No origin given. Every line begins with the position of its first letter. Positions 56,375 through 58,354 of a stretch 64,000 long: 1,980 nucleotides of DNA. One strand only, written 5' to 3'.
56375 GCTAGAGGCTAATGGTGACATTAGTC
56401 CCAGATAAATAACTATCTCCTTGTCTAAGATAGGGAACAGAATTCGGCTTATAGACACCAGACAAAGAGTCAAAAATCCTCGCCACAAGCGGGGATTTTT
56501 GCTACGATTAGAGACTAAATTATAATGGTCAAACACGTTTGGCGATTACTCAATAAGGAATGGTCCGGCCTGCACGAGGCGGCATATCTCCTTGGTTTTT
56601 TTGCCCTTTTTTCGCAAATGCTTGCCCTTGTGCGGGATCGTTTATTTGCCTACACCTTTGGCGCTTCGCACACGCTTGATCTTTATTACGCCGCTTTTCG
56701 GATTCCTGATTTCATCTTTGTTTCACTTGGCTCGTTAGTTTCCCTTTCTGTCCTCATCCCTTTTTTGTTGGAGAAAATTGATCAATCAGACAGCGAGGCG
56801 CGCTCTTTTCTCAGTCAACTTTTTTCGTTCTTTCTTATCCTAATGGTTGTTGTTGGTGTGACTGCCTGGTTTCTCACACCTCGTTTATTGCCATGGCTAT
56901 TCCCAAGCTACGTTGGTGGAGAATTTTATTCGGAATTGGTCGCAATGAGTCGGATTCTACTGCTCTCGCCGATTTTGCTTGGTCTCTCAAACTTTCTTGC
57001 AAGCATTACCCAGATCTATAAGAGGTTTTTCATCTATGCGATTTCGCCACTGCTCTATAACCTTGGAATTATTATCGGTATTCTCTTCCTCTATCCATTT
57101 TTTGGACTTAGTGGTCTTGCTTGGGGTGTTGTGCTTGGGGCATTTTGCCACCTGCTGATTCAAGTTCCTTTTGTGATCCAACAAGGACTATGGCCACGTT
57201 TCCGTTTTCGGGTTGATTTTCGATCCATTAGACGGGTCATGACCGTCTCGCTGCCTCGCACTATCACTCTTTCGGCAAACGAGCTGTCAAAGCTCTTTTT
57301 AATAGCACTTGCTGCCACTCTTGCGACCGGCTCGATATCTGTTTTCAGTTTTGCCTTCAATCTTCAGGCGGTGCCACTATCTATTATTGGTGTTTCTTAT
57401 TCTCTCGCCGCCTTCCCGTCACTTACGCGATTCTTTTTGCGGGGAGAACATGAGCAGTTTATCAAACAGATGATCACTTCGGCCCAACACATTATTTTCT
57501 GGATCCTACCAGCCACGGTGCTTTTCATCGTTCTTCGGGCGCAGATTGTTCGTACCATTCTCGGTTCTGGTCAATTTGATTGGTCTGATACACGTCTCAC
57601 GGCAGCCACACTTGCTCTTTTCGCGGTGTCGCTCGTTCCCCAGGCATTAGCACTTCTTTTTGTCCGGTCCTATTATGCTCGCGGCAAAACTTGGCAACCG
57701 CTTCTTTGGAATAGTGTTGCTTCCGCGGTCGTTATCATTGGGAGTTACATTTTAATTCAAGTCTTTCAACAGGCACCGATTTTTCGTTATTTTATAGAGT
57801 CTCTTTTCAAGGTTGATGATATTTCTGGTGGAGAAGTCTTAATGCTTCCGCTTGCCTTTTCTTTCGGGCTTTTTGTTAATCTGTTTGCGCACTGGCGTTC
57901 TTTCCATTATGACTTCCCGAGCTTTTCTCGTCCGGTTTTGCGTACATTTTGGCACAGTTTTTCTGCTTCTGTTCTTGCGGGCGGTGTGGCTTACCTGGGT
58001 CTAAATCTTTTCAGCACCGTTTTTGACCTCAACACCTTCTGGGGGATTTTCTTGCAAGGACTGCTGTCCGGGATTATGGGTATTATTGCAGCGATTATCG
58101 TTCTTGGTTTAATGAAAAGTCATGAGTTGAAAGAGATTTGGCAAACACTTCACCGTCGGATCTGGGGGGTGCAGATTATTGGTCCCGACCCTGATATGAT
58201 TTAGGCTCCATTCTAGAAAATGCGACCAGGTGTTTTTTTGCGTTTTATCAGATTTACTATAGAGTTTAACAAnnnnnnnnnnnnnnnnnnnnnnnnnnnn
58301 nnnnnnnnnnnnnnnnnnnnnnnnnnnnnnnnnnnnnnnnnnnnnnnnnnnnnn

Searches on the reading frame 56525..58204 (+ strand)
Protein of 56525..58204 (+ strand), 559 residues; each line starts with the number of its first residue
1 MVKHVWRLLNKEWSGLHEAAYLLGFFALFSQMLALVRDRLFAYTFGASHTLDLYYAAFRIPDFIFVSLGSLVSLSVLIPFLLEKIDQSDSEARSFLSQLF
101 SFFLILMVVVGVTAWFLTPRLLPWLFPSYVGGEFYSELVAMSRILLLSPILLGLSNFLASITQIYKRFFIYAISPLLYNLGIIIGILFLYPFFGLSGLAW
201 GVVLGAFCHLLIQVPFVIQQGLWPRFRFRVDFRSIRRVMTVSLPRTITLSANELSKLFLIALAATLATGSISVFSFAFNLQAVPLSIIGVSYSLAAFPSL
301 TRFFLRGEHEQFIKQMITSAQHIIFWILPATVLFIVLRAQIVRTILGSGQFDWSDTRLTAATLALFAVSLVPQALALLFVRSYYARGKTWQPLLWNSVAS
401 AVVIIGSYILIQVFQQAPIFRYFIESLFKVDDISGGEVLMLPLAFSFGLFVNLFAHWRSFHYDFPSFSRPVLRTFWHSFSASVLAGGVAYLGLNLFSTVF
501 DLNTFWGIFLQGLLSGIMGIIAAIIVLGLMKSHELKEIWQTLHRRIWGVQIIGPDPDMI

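Call 64: search_protein_families(library=pfam, proteins=[window:56525-58204:+], max_evalue=0.0001)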
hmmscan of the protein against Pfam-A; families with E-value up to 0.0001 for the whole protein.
window:56525-58204:+ (559 aa): 1 family
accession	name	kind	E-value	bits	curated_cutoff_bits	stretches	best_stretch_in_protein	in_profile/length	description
PF03023.19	MurJ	-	2.9e-61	207.9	27.4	1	41-417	1-378/451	Lipid II flippase MurJ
